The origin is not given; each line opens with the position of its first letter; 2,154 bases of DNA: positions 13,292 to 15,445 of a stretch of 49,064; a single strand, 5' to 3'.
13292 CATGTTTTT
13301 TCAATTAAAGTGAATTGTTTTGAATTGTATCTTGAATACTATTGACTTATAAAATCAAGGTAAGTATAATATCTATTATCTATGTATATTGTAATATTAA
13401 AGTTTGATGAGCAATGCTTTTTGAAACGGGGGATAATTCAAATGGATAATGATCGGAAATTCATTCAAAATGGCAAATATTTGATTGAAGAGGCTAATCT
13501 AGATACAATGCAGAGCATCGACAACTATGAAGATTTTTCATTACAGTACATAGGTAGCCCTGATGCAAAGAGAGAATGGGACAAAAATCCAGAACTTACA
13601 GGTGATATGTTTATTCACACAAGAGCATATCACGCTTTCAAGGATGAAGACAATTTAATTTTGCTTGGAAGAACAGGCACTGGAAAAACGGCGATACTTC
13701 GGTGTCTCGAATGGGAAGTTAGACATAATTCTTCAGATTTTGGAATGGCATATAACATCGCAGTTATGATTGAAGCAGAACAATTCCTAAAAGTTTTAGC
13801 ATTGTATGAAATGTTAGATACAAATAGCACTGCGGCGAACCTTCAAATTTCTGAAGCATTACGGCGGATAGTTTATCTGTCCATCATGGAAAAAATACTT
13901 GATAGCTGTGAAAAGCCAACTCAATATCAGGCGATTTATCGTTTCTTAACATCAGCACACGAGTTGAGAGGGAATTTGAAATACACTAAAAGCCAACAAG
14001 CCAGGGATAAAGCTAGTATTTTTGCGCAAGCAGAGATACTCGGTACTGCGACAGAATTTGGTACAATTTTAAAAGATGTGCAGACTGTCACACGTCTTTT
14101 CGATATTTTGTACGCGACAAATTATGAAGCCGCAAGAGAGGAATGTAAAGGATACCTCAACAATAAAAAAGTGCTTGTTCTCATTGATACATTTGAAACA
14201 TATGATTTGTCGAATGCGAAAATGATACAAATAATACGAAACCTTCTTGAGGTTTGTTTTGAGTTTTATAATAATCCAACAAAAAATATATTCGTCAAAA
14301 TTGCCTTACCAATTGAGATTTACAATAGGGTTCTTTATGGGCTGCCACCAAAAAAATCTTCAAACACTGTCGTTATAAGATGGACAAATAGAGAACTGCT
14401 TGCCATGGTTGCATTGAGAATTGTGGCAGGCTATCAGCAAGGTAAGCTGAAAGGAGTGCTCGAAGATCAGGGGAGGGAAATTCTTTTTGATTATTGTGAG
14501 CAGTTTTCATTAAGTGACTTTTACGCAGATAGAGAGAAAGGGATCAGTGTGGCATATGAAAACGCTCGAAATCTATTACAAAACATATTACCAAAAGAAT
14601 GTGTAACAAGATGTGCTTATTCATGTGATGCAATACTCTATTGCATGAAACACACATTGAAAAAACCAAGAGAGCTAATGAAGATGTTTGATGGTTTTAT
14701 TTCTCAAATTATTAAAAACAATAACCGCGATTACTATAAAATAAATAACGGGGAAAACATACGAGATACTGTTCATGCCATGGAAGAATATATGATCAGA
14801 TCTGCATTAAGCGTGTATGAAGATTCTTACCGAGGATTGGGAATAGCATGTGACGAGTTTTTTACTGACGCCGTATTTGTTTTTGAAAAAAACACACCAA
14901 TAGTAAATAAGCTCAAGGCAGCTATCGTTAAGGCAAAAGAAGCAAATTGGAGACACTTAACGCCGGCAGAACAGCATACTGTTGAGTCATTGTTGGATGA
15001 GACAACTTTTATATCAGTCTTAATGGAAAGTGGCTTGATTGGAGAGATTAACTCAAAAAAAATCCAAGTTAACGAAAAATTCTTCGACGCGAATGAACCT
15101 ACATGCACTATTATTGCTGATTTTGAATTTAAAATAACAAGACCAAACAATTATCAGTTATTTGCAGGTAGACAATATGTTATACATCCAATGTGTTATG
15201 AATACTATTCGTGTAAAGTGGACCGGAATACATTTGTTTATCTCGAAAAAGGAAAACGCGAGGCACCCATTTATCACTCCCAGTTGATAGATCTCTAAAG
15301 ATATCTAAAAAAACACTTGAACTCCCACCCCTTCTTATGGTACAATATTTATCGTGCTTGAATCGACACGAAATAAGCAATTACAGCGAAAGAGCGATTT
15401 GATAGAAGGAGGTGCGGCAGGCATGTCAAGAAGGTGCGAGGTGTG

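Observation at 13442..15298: Orphan 618-638 aa P-loop NTPase with Cys-rich C-terminus: candidate single-gene anti-phage or abortive-infection ATPase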

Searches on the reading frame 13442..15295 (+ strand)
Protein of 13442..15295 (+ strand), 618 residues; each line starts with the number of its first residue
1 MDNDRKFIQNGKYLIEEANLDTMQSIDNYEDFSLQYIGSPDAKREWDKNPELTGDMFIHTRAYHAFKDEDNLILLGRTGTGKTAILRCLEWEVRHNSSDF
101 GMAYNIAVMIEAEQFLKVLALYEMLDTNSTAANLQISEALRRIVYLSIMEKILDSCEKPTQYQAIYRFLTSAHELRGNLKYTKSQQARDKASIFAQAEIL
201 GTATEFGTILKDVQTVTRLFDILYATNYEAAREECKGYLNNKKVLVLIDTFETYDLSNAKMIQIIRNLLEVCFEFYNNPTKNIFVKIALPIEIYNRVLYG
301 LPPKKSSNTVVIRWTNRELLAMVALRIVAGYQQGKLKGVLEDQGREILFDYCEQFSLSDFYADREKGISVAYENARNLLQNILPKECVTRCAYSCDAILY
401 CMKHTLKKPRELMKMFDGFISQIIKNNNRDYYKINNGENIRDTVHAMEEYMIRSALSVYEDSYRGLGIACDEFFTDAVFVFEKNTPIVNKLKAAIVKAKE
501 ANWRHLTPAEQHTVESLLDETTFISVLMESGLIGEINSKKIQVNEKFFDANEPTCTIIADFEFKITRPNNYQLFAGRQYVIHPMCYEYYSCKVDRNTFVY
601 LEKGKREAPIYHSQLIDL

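Call 3: search_protein_families(library=pfam, proteins=[window:13442-15295:+], max_evalue=10)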
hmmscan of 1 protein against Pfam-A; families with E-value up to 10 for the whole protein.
window:13442-15295:+ (618 aa): 9 families
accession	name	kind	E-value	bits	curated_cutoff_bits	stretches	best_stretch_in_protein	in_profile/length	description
PF24389.1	ORC-CDC6-like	-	1.2e-06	28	27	1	55-224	18-175/571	ORC-CDC6-like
PF20720.3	nSTAND3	-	0.0055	16.8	27.2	1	59-97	7-45/155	Novel STAND NTPase 3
PF13191.12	AAA_16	-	0.038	14.9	32.6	1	70-101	25-52/167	AAA ATPase domain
PF13476.12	AAA_23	-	0.045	14.8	27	1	73-91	23-41/201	AAA domain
PF13401.12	AAA_22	-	0.054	14.2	27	1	69-93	5-29/130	AAA domain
PF00270.35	DEAD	-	0.15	12.2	26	1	58-85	3-30/167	DEAD/DEAH box helicase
PF01580.24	FtsK_SpoIIIE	-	0.17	11.8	24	1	44-89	13-59/221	FtsK/SpoIIIE family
PF25199.1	nSTAND_NTPase5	-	0.23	11.7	34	1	61-96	33-67/145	Novel STAND NTPase 5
PF13245.12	AAA_19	-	0.25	11.9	25.1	1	68-99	10-41/134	AAA domain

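Call 4: search_protein_families(library=padloc, proteins=[window:13442-15295:+], max_evalue=10)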
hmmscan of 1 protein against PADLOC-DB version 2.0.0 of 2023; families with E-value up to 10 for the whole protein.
window:13442-15295:+ (618 aa): 4 families
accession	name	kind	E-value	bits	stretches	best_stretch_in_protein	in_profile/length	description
PDLC04561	PDC-M28C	-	0.00021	18.3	1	238-330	166-258/480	-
PDLC04140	mad8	-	0.00071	17.2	1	66-246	24-160/314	mads_8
PDLC00304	PtuA1|PtuA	-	0.0031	14.7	1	73-137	43-70/444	AAA ATPase domain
PDLC00075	GajA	-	0.016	11.7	1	70-121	23-74/536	AAA ATPase domain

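Call 5: search_protein_families(library=ncbifam, proteins=[window:13442-15295:+], max_evalue=10)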
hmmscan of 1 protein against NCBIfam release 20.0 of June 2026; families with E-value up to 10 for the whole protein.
window:13442-15295:+ (618 aa): 8 families
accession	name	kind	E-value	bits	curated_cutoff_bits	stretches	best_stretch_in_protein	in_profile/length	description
NF047389.1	ATPase_Sll1717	subfamily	3.6e-35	122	75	1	37-560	1-441/454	P-loop ATPase, Sll1717 family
NF005304.0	PRK06835.1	equivalog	0.00018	20.7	215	1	13-93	125-207/330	ATP-binding protein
NF053860.1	DS41_1_antiphage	equivalog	0.0088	15.1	370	1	47-204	13-167/448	anti-phage protein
NF009067.0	PRK12402.1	equivalog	0.019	13.9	317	1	68-109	33-77/340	replication factor C small subunit 2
TIGR02928.1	TIGR02928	subfamily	0.025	13.4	181.3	1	70-104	41-75/366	orc1/cdc6 family replication initiation protein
TIGR03925.1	T7SS_EccC_b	equivalog_domain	0.035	12.4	346.55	1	63-97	355-389/564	type VII secretion protein EccCb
TIGR03167.1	tRNA_sel_U_synt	equivalog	0.079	12.4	219.75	1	66-101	124-169/311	tRNA 2-selenouridine(34) synthase MnmH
NF005088.0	PRK06522.1-2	subfamily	0.088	11.9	371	1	374-460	174-259/308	2-dehydropantoate 2-reductase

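Call 6: search_protein_families(library=phrogs, proteins=[window:13442-15295:+], max_evalue=10)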
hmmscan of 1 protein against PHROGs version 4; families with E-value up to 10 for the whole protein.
window:13442-15295:+ (618 aa): 3 families
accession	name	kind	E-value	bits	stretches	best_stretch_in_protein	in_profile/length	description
phrog_13260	-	unknown function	1.5e-09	38.3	2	36-270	8-237/497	-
phrog_12980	-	DNA, RNA and nucleotide metabolism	0.029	15.3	1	421-453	65-97/161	HNH endonuclease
phrog_4339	-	unknown function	0.036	14.2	1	70-89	52-71/552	-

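Call 7: find_homologous_proteins(query=window:13442-15295:+)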
Query window:13442-15295:+ (618 aa): 59 proteins with E <= 0.001 among 8000 candidates.
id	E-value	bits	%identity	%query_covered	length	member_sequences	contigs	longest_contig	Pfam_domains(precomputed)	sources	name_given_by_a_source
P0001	0.0e+0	1404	100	100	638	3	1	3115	PF24389.2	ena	-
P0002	3.5e-107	378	36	97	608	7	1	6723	-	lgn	-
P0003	1.9e-106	375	37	96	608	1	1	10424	-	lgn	-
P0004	8.2e-101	357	36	98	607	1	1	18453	-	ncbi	-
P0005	5.8e-97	344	35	92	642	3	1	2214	-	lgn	-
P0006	2.1e-89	319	36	96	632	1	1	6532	-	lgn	-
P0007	5.8e-89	318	35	91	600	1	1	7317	-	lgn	-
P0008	1.3e-87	313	35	94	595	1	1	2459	PF20720.4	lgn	-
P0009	3.6e-87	312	34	98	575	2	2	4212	-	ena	-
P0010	4.3e-85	305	34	94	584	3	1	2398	-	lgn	-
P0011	2.9e-83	299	34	93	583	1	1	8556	-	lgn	-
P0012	3.7e-83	298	33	97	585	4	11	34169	-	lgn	-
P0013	5.9e-83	298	34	95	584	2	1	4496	-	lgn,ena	-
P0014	7.6e-83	297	34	96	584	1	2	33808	-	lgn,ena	-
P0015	1.4e-82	297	32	97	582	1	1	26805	-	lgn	-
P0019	1.6e-81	293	33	96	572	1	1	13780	PF24389.2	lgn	-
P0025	1.1e-79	287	32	95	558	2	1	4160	PF24389.2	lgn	-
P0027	1.3e-78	283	33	94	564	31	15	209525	-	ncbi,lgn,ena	-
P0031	2.7e-78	282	33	94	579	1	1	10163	-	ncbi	-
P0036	2.2e-76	276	31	96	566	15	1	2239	PF24389.2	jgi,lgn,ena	-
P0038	4.2e-76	275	33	94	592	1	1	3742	PF24389.2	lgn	-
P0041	4.9e-75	272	32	96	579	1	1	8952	PF24389.2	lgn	-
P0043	5.1e-74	268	31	97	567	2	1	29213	-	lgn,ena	-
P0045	6.2e-73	265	32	94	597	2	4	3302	PF24389.2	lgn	-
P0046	2.2e-72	263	32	94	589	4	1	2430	PF24389.2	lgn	-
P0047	2.5e-71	259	32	94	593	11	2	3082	PF24389.2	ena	-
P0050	1.2e-70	257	30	95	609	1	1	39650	-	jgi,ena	-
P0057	4.0e-60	222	29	97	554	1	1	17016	PF13401.13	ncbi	-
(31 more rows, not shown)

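Call 8: search_solved_structures(query=window:13442-15295:+, max_evalue=10)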
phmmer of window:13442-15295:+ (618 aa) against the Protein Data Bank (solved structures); distinct sequences matched with E-value up to 10: 0.

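Call 12: find_related_loci(query=A1, collection=genome_contigs, flank=10000)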
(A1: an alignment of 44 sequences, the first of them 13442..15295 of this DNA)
Query A1 (618 aa) in genome_contigs; peptide patterns used: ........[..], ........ (x = any residue, [..] = any of these).
377 stretches matched a pattern; 18 encode a relative of the query (tblastn E <= 1e-3); 17 distinct loci.
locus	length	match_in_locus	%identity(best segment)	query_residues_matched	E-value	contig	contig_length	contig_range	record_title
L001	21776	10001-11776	38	9-600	9e-115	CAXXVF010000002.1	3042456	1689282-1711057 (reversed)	MAG: uncultured Sporobacter sp. isolate ca5204d9-94c0-4825-86f6-93d50082d7c2 genome assembly, contig: contig_2, whole ge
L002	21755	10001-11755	37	1-600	2e-112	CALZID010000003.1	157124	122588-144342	MAG: uncultured Clostridia bacterium isolate SRR3178347_bin.6_metaWRAP_v1.3_MAG genome assembly, contig: ERZ8974935.18,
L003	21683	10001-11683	36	20-613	1e-97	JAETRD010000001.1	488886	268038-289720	MAG: Lachnospiraceae bacterium isolate S29_Bin3 scaffold_14, whole genome shotgun sequence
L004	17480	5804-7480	32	8-615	5e-92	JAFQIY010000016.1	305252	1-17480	MAG: Oscillospiraceae bacterium isolate RGIG1862 Goat_Cecum-6__c162949, whole genome shotgun sequence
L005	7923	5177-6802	32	23-613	3e-89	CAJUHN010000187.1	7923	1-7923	MAG TPA_asm: uncultured Lachnospiraceae bacterium isolate MGBC136627 genome assembly, contig: MGBC136627.187, whole geno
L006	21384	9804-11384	33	50-615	2e-85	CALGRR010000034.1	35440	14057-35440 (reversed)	MAG TPA_asm: uncultured Clostridia bacterium isolate SRR6425758_bin.124_CONCOCT_v1.1_MAG genome assembly, contig: ERZ176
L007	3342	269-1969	33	5-600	1e-85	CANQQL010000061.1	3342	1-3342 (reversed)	MAG: uncultured Bacilli bacterium isolate Lapin-011__bin74 genome assembly, contig: Lapin-011__NODE_39869_length_3342_co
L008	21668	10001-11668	32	14-616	2e-78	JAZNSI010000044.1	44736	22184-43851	MAG: Clostridia bacterium isolate T1900044810_TS20190276.MAGScoT_cleanbin_000004 SGB_2776_k141_2188646, whole genome sho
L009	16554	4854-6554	28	23-603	1e-69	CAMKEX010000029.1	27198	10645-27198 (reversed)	MAG: uncultured Lachnospiraceae bacterium isolate SRR12081303_bin.81_metaWRAP_v1.3_MAG genome assembly, contig: ERZ12289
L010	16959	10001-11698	30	11-613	5e-83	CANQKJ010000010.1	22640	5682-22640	MAG: uncultured Oscillospiraceae bacterium isolate Lapin-026__bin6 genome assembly, contig: Lapin-026__NODE_2544_length_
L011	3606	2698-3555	32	36-333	9e-43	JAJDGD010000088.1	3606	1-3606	Ruminococcaceae bacterium OttesenSCG-928-O06 AH-928-O06_NODE_88, whole genome shotgun sequence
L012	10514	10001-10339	33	37-152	5e-12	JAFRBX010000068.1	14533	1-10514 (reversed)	MAG: Ruminococcus sp. isolate RGIG2355 Goat_Ileum-2__c233175, whole genome shotgun sequence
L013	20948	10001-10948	23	35-327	4e-7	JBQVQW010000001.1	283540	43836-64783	MAG: Caulobacteraceae bacterium isolate BE0506PS_1 NODE_1_length_283540_cov_5.997668, whole genome shotgun sequence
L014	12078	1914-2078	44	34-90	4e-6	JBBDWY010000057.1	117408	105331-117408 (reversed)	MAG: Pirellulales bacterium isolate LejiaD_60_33 Lejia_D_330_length_117408_cov_19, whole genome shotgun sequence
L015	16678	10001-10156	43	37-90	3e-5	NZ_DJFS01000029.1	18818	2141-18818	MAG: Brevundimonas sp. UBA5866 UBA5866_contig_942, whole genome shotgun sequence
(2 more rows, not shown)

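Call 14: find_encoding_contigs(protein=P0027, flank=8000, max_places=4)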
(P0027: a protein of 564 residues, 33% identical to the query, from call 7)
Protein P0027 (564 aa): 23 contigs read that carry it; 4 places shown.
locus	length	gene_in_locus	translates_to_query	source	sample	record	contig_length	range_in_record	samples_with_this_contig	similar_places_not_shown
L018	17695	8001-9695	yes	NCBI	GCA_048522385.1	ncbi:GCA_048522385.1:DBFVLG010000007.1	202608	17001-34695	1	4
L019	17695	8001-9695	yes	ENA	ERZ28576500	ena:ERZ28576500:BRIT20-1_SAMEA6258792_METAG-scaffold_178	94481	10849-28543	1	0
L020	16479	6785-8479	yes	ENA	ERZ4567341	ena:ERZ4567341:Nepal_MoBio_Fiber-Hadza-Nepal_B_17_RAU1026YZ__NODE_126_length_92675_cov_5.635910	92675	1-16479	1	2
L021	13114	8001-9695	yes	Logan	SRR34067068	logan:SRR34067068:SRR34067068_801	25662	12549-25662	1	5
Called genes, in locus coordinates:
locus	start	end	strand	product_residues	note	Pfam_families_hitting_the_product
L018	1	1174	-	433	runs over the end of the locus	PF14501:HATPase_c_5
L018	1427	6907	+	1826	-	PF26745:SPM, PF06594:HCBP_related (faint), PF00353:HemolysinCabind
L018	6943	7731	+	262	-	-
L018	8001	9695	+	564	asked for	-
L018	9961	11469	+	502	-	-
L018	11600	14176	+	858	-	PF02861:Clp_N, PF23569:NBD_SMAX1, PF00004:AAA, PF17871:AAA_lid_9, PF00004:AAA, PF07724:AAA_2, PF07728:AAA_5, PF10431:ClpB_D2-small, +14 more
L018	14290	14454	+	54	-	-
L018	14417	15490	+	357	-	-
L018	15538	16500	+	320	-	PF00535:Glycos_transf_2, PF10111:Glyco_tranf_2_2, PF13641:Glyco_tranf_2_3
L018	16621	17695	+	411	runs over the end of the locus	PF00464:SHMT, PF00155:Aminotran_1_2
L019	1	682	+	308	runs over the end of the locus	PF19293:CdaA_N, PF02457:DAC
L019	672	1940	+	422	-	PF07949:YbbR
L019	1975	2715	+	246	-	PF02146:SIR2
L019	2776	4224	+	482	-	PF00232:Glyco_hydro_1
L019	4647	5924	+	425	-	PF00353:HemolysinCabind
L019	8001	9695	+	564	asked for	-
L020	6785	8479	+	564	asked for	-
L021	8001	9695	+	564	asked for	-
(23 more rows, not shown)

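Call 15: find_encoding_contigs(protein=P0004, flank=8000, max_places=2)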
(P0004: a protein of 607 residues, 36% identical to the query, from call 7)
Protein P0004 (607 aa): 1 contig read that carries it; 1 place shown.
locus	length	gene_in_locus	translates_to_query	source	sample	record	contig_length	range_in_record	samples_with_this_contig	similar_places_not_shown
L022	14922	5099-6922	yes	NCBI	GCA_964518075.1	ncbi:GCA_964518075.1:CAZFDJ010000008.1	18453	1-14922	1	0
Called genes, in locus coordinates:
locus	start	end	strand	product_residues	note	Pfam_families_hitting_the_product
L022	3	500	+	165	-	?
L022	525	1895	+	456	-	-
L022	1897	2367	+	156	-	PF27807:DNA_S_mod_dnd_assoc_4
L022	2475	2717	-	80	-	PF12844:HTH_19 (weak), PF01381:HTH_3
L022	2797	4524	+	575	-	PF05257:CHAP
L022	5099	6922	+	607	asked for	-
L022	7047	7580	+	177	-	-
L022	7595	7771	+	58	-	-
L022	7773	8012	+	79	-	-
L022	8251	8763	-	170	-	-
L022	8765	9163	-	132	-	PF19615:DUF6120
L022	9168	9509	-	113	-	PF03551:PadR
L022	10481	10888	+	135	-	-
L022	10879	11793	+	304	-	-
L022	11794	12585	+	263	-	-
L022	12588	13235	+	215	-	PF02463:SMC_N (faint), PF00005:ABC_tran, PF13304:AAA_21 (faint)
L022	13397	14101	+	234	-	-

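Call 16: find_encoding_contigs(protein=P0012, flank=8000, max_places=3)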
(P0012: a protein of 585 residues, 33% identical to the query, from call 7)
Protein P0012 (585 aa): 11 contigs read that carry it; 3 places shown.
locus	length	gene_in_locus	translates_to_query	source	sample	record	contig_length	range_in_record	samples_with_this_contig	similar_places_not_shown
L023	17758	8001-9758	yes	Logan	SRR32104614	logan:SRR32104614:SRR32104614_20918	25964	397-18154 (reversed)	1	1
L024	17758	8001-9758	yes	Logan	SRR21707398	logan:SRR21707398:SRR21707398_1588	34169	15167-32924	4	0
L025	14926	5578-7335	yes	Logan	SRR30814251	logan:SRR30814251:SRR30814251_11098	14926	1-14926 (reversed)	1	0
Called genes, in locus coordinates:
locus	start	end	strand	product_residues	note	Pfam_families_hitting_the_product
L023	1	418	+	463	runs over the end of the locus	-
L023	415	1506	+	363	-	PF02350:Epimerase_2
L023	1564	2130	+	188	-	PF04892:VanZ-LLP1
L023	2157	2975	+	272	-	PF01757:Acyl_transf_3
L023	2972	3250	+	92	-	-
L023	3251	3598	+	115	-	-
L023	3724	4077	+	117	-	-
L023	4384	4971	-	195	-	-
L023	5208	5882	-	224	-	-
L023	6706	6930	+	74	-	-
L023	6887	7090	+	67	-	-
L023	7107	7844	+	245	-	-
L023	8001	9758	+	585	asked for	-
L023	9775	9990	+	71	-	-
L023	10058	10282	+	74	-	-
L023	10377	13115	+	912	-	PF01966:HD (weak)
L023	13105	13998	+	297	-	-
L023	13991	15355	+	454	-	PF01580:FtsK_SpoIIIE (faint), PF01935:DUF87, PF12846:AAA_10 (faint)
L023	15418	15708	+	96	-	-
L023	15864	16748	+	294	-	-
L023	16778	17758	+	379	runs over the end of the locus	PF00753:Lactamase_B (weak)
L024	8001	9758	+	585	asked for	-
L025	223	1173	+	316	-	PF01582:TIR, PF13676:TIR_2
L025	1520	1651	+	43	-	-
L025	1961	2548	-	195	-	-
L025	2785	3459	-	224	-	-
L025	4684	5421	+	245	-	-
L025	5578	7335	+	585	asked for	-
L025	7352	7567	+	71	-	-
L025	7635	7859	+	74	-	-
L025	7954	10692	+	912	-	PF01966:HD (weak)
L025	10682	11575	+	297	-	-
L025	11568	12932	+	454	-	PF01580:FtsK_SpoIIIE (faint), PF01935:DUF87, PF12846:AAA_10 (faint)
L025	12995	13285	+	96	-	-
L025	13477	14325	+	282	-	-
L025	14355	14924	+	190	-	?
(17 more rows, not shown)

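Call 19: find_encoding_contigs(protein=P0050, flank=8000, max_places=1)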
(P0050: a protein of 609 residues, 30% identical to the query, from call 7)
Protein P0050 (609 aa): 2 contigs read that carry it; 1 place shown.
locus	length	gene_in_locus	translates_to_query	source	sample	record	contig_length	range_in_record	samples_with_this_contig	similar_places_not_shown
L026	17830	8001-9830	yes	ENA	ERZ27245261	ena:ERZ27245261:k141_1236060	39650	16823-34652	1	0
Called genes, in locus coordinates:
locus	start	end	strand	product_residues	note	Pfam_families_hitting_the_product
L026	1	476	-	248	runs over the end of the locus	PF27211:YomV_2nd (weak)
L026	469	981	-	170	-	PF27256:YomW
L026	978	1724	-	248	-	-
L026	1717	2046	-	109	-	-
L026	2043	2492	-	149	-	-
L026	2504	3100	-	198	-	-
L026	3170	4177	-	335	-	PF27364:YonB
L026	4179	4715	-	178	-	-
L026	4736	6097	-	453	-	PF27290:YonD_N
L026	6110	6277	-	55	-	-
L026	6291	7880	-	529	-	-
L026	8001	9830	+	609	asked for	-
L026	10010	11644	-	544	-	-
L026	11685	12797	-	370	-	PF12323:HTH_OrfB_IS605 (weak), PF01385:OrfB_IS605, PF07282:Cas12f1-like_TNB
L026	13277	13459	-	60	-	-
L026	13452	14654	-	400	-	PF27269:YonG_N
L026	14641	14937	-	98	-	PF00216:Bac_DNA_binding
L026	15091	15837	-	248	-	-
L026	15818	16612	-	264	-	-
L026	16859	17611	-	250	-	PF01541:GIY-YIG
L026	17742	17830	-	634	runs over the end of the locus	PF05183:RdRP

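Call 20: find_encoding_contigs(protein=P0014, flank=8000, max_places=2)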
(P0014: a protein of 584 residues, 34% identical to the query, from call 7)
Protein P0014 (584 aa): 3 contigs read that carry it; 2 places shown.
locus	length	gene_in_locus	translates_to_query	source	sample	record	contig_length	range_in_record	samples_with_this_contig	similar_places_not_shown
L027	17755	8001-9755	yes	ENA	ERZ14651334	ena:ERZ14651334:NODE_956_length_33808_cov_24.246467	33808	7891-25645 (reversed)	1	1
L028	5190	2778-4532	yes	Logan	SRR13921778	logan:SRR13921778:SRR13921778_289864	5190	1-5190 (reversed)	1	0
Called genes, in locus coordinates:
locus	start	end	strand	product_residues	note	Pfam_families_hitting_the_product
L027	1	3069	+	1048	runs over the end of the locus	-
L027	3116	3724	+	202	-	-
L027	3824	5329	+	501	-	PF14107:DUF4280 (faint), PF18013:Phage_lysozyme2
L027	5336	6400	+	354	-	PF23598:LRR_14 (weak), PF12799:LRR_4 (faint), PF01030:Recep_L_domain (faint)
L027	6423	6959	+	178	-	-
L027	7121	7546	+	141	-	PF04297:UPF0122 (weak), PF08281:Sigma70_r4_2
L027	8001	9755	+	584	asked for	-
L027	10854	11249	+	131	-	-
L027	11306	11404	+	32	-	-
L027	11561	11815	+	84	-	-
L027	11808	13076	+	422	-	PF14659:Phage_int_SAM_3, PF00589:Phage_integrase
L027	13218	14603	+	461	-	PF13271:DUF4062, PF13489:Methyltransf_23 (weak)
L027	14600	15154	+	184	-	PF01928:CYTH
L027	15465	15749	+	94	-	-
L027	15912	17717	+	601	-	PF07693:KAP_NTPase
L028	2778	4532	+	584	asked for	-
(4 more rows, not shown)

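Call 21: find_encoding_contigs(protein=P0043, flank=8000, max_places=1)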
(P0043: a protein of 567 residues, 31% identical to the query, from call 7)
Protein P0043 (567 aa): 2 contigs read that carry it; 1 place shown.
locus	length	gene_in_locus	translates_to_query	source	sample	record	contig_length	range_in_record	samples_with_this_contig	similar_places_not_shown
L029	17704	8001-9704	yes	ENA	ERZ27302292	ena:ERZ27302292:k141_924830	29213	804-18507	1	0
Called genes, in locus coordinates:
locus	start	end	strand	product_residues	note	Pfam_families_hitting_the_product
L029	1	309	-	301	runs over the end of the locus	-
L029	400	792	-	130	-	-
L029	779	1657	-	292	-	-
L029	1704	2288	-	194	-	PF08281:Sigma70_r4_2 (weak)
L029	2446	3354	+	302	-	PF02463:SMC_N (weak), PF00005:ABC_tran, PF13304:AAA_21 (faint)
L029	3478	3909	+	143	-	-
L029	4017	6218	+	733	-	-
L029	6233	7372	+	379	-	-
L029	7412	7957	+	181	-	-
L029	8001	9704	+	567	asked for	-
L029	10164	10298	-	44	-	PF13560:HTH_31, PF01381:HTH_3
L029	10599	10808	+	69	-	-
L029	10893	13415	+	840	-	-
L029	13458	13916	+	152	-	-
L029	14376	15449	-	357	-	PF01408:GFO_IDH_MocA, PF22725:GFO_IDH_MocA_C3, PF02894:GFO_IDH_MocA_C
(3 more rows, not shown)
